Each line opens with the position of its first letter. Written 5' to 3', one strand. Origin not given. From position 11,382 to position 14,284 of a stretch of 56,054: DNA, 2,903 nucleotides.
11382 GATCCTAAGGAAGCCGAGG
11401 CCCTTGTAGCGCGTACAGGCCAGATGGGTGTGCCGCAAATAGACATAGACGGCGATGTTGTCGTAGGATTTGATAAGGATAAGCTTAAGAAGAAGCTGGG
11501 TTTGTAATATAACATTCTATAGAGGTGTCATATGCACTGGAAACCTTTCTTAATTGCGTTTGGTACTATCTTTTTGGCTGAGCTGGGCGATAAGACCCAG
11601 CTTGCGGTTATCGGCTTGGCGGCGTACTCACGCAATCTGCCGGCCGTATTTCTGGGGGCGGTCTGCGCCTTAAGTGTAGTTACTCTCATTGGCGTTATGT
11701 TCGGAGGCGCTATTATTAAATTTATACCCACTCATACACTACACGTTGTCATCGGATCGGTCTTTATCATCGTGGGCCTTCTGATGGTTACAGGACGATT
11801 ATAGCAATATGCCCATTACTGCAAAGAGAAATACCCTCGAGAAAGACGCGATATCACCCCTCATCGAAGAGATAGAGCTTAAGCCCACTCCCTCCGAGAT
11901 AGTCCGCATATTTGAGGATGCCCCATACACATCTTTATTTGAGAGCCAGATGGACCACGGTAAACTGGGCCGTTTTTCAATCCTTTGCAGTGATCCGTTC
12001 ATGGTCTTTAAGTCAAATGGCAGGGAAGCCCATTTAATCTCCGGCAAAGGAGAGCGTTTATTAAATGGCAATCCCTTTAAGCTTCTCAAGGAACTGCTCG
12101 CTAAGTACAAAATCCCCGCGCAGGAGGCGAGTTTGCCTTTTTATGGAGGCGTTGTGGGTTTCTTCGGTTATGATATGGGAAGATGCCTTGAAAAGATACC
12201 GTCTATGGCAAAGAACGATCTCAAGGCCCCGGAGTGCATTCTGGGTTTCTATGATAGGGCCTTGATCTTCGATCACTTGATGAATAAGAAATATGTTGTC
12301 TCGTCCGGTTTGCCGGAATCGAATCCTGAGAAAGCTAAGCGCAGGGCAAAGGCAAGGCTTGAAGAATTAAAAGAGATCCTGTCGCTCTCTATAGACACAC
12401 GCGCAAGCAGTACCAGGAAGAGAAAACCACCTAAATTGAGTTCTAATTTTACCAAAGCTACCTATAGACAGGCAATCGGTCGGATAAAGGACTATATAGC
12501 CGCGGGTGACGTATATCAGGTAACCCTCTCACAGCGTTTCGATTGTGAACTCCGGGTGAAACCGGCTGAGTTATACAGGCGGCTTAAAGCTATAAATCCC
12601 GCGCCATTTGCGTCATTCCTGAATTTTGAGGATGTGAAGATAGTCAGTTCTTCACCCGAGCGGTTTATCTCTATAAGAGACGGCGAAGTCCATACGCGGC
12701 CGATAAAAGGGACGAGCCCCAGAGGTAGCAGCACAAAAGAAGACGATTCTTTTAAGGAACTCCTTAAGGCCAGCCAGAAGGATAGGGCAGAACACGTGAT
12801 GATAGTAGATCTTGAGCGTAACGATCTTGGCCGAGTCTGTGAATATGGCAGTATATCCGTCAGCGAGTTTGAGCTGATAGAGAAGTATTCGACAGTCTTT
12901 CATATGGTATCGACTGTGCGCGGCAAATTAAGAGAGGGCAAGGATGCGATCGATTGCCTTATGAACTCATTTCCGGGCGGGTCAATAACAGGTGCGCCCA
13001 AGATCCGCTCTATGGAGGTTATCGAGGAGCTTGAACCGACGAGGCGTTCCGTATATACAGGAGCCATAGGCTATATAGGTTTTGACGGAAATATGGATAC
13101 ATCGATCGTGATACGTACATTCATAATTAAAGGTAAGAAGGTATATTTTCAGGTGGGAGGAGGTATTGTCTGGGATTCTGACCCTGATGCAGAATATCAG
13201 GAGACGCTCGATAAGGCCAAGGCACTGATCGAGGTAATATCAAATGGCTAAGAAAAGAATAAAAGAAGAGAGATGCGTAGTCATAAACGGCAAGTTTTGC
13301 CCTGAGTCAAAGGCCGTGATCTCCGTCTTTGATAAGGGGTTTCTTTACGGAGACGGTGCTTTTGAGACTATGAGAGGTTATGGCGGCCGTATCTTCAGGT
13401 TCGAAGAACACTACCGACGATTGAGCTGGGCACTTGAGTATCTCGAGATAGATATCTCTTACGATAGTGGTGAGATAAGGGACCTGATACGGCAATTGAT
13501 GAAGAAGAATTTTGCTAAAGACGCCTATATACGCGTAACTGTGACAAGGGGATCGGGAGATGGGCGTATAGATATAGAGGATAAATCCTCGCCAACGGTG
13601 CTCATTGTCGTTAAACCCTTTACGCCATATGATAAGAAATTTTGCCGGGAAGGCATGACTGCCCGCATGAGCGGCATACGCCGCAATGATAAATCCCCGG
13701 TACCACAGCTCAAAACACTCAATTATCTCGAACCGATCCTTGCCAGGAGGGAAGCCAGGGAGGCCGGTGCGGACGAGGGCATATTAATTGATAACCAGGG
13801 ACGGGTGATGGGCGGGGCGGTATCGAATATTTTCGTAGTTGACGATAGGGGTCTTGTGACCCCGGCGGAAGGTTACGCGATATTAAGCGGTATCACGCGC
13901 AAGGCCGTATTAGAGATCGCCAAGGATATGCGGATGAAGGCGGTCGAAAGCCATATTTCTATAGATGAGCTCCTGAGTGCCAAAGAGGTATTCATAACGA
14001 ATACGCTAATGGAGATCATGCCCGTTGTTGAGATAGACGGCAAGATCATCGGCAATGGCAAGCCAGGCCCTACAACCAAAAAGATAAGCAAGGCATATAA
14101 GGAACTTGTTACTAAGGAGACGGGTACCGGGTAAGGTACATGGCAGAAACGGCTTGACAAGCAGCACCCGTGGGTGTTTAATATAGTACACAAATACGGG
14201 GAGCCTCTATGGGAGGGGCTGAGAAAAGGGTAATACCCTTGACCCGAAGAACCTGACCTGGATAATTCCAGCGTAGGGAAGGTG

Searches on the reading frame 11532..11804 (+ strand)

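Call 50: search_protein_families(library=pfam, max_evalue=0.000001, proteins=[window:11532-11804:+])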
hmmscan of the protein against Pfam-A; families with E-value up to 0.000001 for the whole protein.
window:11532-11804:+ (90 aa): 1 family
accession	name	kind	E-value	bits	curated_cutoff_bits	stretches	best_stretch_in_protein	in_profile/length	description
PF01169.24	GDT1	-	2.5e-21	76.2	27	1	8-82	2-75/75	Divalent cation/proton antiporter GDT1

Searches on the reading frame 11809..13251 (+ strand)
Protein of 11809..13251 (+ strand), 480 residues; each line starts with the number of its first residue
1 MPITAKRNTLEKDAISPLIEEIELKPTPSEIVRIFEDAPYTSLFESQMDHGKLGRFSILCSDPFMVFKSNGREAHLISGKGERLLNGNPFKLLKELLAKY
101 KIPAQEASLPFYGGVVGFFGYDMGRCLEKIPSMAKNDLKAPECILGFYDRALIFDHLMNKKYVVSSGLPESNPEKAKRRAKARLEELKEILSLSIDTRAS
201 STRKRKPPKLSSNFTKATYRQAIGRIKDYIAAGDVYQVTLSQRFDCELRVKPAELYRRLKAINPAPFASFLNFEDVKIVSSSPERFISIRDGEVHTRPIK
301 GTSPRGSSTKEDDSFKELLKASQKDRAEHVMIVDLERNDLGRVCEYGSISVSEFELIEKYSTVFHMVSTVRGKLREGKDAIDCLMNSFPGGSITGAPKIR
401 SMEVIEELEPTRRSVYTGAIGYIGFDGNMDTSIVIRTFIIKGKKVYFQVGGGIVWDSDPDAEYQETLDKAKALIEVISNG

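Call 50: search_protein_families(library=pfam, max_evalue=0.000001, proteins=[window:11809-13251:+])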
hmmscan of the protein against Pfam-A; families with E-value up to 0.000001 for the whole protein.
window:11809-13251:+ (480 aa): 2 families
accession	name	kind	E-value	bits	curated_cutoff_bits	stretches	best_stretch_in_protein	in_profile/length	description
PF00425.24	Chorismate_bind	-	9.6e-92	307.6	27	1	216-469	2-257/257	chorismate binding enzyme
PF04715.19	Anth_synt_I_N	-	2.7e-36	125.4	23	1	27-163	4-140/140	Anthranilate synthase component I, N terminal region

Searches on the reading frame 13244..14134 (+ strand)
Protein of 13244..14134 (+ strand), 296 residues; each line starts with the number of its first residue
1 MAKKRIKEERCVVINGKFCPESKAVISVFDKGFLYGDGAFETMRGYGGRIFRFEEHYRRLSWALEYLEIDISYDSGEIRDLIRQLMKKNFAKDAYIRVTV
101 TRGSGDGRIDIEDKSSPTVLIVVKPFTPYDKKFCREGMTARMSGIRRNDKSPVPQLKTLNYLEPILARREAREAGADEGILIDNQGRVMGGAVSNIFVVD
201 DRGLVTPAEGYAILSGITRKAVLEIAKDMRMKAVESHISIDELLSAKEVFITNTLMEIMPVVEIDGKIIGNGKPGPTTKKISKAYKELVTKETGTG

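Call 50: search_protein_families(library=pfam, max_evalue=0.000001, proteins=[window:13244-14134:+])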
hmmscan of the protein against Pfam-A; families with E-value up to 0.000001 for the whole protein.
window:13244-14134:+ (296 aa): 1 family
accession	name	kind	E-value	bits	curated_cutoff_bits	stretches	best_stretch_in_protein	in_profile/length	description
PF01063.24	Aminotran_4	-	5.6e-60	203.4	28.5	1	38-264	1-223/223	Amino-transferase class IV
